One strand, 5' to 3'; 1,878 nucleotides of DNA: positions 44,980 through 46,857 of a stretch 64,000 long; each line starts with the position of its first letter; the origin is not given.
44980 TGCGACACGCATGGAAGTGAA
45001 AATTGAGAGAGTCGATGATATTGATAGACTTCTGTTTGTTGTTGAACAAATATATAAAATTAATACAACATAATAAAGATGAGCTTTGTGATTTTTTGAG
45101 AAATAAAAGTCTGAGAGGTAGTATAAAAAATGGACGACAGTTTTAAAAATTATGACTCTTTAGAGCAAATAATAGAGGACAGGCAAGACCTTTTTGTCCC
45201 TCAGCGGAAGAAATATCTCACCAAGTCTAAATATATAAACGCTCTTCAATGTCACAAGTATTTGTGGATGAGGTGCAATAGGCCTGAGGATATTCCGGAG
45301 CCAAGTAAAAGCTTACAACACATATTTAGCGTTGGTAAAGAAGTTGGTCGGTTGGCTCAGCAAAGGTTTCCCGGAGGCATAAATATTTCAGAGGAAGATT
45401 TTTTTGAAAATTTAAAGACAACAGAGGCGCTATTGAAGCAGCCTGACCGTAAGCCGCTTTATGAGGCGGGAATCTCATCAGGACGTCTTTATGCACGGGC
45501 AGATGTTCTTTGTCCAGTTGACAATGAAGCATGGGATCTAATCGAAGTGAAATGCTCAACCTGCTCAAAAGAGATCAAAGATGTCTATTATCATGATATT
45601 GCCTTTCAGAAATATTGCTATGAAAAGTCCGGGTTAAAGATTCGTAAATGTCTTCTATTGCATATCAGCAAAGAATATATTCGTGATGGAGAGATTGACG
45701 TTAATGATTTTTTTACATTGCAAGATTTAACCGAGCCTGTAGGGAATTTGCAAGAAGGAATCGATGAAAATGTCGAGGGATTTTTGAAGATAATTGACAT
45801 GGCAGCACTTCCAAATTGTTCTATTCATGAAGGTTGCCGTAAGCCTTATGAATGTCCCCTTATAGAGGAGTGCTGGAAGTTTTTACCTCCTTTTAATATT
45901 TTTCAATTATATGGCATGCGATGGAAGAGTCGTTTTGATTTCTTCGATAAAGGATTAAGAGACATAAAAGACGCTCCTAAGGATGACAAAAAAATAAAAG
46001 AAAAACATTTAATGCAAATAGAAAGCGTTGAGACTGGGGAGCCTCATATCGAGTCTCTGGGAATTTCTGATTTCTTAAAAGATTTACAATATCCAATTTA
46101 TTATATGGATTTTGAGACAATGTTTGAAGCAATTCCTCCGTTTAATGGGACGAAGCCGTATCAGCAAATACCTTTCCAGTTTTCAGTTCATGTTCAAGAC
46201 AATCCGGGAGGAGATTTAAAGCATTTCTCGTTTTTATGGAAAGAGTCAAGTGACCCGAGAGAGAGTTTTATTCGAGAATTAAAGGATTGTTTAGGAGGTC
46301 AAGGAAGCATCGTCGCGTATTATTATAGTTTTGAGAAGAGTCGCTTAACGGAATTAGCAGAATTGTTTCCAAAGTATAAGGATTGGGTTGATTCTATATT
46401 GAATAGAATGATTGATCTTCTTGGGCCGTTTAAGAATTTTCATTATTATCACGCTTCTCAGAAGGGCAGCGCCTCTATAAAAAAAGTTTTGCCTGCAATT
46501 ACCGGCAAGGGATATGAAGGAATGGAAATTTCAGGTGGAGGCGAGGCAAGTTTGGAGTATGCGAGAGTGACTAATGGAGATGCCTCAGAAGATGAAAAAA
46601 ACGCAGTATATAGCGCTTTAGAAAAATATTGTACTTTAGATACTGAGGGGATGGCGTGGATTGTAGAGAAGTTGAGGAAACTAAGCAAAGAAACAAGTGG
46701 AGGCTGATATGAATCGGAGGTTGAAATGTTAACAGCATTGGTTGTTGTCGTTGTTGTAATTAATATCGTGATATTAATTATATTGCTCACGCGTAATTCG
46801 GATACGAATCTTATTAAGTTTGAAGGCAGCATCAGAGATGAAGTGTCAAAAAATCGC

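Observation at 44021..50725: tRNA-bounded islet of DNA-processing genes around the retron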

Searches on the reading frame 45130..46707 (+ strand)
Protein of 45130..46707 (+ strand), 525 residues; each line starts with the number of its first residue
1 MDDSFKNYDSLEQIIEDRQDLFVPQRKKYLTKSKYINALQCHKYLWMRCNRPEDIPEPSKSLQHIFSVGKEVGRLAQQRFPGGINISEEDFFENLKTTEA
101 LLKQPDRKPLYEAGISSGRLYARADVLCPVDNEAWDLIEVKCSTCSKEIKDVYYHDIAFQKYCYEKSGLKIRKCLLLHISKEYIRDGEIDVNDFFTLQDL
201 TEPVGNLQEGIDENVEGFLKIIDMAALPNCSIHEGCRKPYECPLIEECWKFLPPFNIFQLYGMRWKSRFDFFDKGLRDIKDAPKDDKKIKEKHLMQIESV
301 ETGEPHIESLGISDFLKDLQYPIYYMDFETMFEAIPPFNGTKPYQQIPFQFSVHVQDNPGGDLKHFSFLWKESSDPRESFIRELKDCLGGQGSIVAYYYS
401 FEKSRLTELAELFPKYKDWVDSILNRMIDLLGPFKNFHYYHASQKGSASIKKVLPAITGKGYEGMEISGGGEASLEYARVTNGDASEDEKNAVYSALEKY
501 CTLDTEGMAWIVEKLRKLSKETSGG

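Call 4: search_protein_families(library=pfam, proteins=[window:45130-46707:+], max_evalue=0.01)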
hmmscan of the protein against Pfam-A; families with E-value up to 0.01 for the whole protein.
window:45130-46707:+ (525 aa): 1 family
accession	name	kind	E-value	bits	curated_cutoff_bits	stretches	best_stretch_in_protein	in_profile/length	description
PF11074.14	DUF2779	-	4.2e-45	153.5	23.3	1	324-449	1-126/126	Domain of unknown function(DUF2779)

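Call 5: search_protein_families(library=padloc, proteins=[window:45130-46707:+], max_evalue=0.01)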
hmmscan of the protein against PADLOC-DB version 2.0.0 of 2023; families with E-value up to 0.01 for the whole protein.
window:45130-46707:+ (525 aa): 0 families

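Call 19: find_related_loci(query=window:45130-46707:+, collection=metagenome_contigs, flank=10000)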
Query window:45130-46707:+ (525 aa) in metagenome_contigs; peptide patterns used: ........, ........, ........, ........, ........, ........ (x = any residue, [..] = any of these).
109 stretches matched a pattern; 72 encode a relative of the query (tblastn E <= 1e-3); 72 distinct loci.
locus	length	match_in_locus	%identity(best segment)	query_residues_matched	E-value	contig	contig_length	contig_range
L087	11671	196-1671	50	28-519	7e-157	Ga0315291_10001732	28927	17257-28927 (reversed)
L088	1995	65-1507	51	26-517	1e-168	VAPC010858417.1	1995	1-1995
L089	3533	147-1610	50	30-518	1e-162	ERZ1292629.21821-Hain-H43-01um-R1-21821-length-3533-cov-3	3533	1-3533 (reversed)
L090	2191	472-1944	49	30-521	1e-166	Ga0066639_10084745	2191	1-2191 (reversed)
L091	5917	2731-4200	50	30-520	6e-155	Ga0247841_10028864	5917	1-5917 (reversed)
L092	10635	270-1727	48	26-518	5e-153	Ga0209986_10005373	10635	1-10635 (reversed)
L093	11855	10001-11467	48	30-519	2e-152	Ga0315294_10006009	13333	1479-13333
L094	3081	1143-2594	51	30-519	5e-159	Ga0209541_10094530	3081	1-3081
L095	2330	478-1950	46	23-515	1e-160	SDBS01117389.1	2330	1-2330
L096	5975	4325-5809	49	28-525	4e-148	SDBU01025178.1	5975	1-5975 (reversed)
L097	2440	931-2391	48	30-519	2e-156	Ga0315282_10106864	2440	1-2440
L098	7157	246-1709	48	28-521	4e-146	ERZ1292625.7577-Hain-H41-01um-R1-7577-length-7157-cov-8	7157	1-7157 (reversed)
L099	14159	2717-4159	47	30-518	9e-146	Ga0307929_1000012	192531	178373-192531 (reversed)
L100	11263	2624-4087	46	30-518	3e-145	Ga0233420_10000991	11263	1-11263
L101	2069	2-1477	48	36-520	3e-155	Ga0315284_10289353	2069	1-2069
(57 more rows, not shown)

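Call 23: search_protein_families(library=ncbifam, proteins=[window:45130-46707:+], max_evalue=0.01)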
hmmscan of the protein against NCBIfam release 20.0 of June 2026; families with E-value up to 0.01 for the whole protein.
window:45130-46707:+ (525 aa): 1 family
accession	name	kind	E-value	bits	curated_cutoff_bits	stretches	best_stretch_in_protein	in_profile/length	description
NF045869.1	UU173_fam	subfamily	2e-13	50.2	225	2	307-358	397-448/650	UU173 family protein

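Call 48: search_solved_structures(query=window:45130-46707:+, max_evalue=1, show_alignments=1)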
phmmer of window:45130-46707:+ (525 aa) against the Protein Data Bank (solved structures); distinct sequences matched with E-value up to 1: 1.
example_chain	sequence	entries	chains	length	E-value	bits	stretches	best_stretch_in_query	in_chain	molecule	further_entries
5cm6_A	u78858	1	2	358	0.47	12.4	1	298-351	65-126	TRAP dicarboxylate transporter-DctP subunit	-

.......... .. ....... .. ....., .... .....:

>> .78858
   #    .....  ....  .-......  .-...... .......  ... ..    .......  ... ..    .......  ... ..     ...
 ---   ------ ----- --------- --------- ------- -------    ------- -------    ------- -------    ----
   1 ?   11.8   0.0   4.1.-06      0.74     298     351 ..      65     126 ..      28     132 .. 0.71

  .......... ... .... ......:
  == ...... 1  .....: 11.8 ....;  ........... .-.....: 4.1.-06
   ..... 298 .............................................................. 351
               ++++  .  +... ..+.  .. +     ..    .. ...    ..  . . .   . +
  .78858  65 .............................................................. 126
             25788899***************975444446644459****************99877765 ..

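Call 65: search_dna_similar(query=window:45130-46707:+, collection=plasmids, mode=protein, max_evalue=0.00001, max_rows=12)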
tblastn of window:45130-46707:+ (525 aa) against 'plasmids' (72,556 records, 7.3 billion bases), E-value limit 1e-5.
Records with a match: 33; places in all: 33; records where one place covers at least 80% of the query: 29.
Best place of each record, by identity: <60% 33.
By first word of the organism name: Aliarcobacter 6; Arcobacter 5; Helicobacter 3; Croceicoccus 3; Salinibacter 2; Burkholderia 2; Hydrogenimonas 1; Planktothrix 1; Selenomonas 1; Rhodoferax 1; and 8 more.
By predicted mobility (MOB-suite, as given by PLSDB): non-mobilizable 27; conjugative 4; mobilizable 2.
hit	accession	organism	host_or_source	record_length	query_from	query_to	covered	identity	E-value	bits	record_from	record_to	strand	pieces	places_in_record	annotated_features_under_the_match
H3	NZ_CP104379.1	Aliarcobacter butzleri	poultry meat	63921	30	521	94%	35.1%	2e-84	293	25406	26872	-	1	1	DUF2779 domain-containing protein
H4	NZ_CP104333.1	Aliarcobacter butzleri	poultry meat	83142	30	521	94%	35.1%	2e-84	293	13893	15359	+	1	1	DUF2779 domain-containing protein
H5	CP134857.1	Arcobacter sp. AZ-2023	food,chicken meat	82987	30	517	93%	34.6%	2e-80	281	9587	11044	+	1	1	DUF2779 domain-containing protein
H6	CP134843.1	Arcobacter sp. AZ-2023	food,chicken meat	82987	30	517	93%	34.6%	2e-80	281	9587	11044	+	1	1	DUF2779 domain-containing protein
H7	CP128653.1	Arcobacter sp. DSM 115960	animal,chicken meat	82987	30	517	93%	34.6%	2e-80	281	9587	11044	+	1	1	DUF2779 domain-containing protein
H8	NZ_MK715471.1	Aliarcobacter cryaerophilus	Greenshell mussel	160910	30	518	93%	33.3%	3e-74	263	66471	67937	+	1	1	DUF2779 domain-containing protein | ATP-binding protein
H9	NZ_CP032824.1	Aliarcobacter cryaerophilus ATCC 43158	bovine,cell culture,Aborted bovine ...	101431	21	517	95%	32.7%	2e-75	266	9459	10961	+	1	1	DUF2779 domain-containing protein | TatD family hydrolase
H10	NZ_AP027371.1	Hydrogenimonas cancrithermarum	-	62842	30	517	93%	33.1%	3e-68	246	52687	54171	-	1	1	DUF2779 domain-containing protein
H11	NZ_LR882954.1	Planktothrix agardhii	-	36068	15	518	96%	31.8%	4e-58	216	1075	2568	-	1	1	DUF2779 domain-containing protein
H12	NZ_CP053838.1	Aliarcobacter faecis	Cell culture,Human septic tank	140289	30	518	93%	32.5%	4e-72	257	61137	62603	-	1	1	DUF2779 domain-containing protein | hypothetical protein (x2)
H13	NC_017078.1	Selenomonas ruminantium subsp. lactilytica TAM6421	-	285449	30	517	93%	32.3%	3e-66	239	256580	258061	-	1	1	DUF2779 domain-containing protein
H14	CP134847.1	Arcobacter sp. AZ-2023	food,chicken meat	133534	30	516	93%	32.4%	6e-71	253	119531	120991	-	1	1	DUF2779 domain-containing protein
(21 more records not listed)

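Call 66: get_annotated_region(hit=H3, flank=6000)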
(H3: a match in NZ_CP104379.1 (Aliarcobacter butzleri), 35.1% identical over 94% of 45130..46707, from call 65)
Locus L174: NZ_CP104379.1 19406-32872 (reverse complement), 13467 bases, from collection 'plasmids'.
description: Aliarcobacter butzleri strain P1100 plasmid p63_DSM_105472, complete sequence
organism: Aliarcobacter butzleri (NCBI taxid 28197)
taxonomy: Bacteria; Campylobacterota; Epsilonproteobacteria; Campylobacterales; Arcobacteraceae; Aliarcobacter; Aliarcobacter butzleri
host: -; source: poultry meat; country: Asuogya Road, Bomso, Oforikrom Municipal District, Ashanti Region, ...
typing (MOB-suite, as given by PLSDB): non-mobilizable
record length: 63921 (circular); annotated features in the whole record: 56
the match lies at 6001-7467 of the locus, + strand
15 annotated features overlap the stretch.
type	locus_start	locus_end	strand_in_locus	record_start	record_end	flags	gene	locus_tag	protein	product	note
CDS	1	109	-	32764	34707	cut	-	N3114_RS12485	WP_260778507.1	ATP-dependent endonuclease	-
CDS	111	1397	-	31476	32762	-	-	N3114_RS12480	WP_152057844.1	DUF2130 domain-containing protein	-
CDS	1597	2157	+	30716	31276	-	-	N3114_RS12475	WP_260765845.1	recombinase family protein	GO:0006310 - DNA recombination [Evidence IEA]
CDS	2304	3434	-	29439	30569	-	-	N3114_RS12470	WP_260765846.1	hypothetical protein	-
CDS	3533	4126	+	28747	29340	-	-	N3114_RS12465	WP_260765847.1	hypothetical protein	-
CDS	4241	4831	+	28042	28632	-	-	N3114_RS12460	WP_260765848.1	DnaB helicase C-terminal domain-containing protein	-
CDS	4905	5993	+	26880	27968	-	-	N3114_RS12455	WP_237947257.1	PD-(D/E)XK nuclease family protein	-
CDS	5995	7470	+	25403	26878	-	-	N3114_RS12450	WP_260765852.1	DUF2779 domain-containing protein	-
CDS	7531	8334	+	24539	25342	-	-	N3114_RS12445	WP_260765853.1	WYL domain-containing protein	-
CDS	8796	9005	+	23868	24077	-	-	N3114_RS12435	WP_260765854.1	hypothetical protein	-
CDS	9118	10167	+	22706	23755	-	-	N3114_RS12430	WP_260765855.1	IS630 family transposase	-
CDS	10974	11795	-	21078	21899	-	-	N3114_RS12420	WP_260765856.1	serine hydrolase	GO:0030655 - beta-lactam antibiotic catabolic process [Evidence IEA]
CDS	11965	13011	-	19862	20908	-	-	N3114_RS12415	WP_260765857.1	PAS domain-containing sensor histidine kinase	GO:0007165 - signal transduction [Evidence IEA]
CDS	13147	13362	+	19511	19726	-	-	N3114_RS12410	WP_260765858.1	hypothetical protein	-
CDS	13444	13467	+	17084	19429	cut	-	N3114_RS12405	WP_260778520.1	methyl-accepting chemotaxis protein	GO:0007165 - signal transduction [Evidence IEA]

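Call 67: get_annotated_region(hit=H13, flank=6000)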
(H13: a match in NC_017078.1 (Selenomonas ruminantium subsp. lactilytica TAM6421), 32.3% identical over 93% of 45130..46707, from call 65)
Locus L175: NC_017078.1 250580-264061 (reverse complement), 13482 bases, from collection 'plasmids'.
description: Selenomonas ruminantium subsp. lactilytica TAM6421 plasmid pSRC1, complete sequence
organism: Selenomonas ruminantium subsp. lactilytica TAM6421 (NCBI taxid 927704)
taxonomy: Bacteria; Bacillota; Negativicutes; Selenomonadales; Selenomonadaceae; Selenomonas; Selenomonas ruminantium; Selenomonas ruminantium subsp. lactilytica TAM6421
host: -; source: -; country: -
typing (MOB-suite, as given by PLSDB): non-mobilizable
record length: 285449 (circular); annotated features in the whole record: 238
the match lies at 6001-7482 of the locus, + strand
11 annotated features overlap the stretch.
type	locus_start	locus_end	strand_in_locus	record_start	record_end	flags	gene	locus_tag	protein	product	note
CDS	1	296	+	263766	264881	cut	-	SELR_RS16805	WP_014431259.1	4-hydroxybutyrate dehydrogenase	-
CDS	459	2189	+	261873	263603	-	-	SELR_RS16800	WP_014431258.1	NERD domain-containing protein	-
CDS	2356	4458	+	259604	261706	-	-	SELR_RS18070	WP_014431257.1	AAA family ATPase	-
CDS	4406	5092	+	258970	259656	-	-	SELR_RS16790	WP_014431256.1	metallophosphoesterase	-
CDS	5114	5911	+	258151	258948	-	-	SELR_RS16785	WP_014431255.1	hypothetical protein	-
CDS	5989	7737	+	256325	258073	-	-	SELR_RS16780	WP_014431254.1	DUF2779 domain-containing protein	-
CDS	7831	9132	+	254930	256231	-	-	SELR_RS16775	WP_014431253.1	transposase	-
CDS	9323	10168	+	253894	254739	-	-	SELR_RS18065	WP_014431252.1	hypothetical protein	-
CDS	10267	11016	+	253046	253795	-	-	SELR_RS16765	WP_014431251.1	tetratricopeptide repeat protein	-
CDS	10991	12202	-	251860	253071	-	-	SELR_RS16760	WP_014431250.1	WYL domain-containing protein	-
CDS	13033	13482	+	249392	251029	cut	-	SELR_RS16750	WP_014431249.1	class I adenylate-forming enzyme family protein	-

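Call 101: search_protein_families(library=pfam, alignment_id=A5, max_evalue=0.00001)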
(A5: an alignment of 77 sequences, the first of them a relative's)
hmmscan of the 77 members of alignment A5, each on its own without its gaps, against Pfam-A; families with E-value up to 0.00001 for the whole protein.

A. member 1, L087:1719-2123:- (134 aa): 0 families

B. families by the number of members that match (of 77 scanned): 61 families (the first 25 are shown)
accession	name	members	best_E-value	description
PF03235.19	GmrSD_N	4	8.4e-35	GmrSD restriction endonuclease, N-terminal domain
PF07510.16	GmrSD_C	3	1.2e-19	GmrSD restriction endonucleases, C-terminal domain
PF00145.23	DNA_methylase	2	2.4e-53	C-5 cytosine-specific DNA methylase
PF00589.27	Phage_integrase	2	6.4e-43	Phage integrase family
PF13517.12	FG-GAP_3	2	2.8e-28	FG-GAP-like repeat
PF18765.7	Polbeta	2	2e-16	Polymerase beta, Nucleotidyltransferase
PF00730.31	HhH-GPD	2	2.6e-13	HhH-GPD superfamily base excision DNA repair protein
PF01381.28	HTH_3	2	2.1e-12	Helix-turn-helix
PF01909.29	NTP_transf_2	2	4.6e-12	Nucleotidyltransferase domain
PF13560.12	HTH_31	2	6.9e-09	Helix-turn-helix domain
PF00633.29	HHH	2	2e-07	Helix-hairpin-helix motif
PF22600.2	MTPAP-like_central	2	5.8e-06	Poly(A) RNA polymerase, mitochondrial-like, central palm domain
PF12844.13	HTH_19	2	6.1e-06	Helix-turn-helix domain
PF02384.22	N6_Mtase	1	6.8e-63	N-6 DNA Methylase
PF00999.27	Na_H_Exchanger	1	2.6e-60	Sodium/hydrogen exchanger, transmembrane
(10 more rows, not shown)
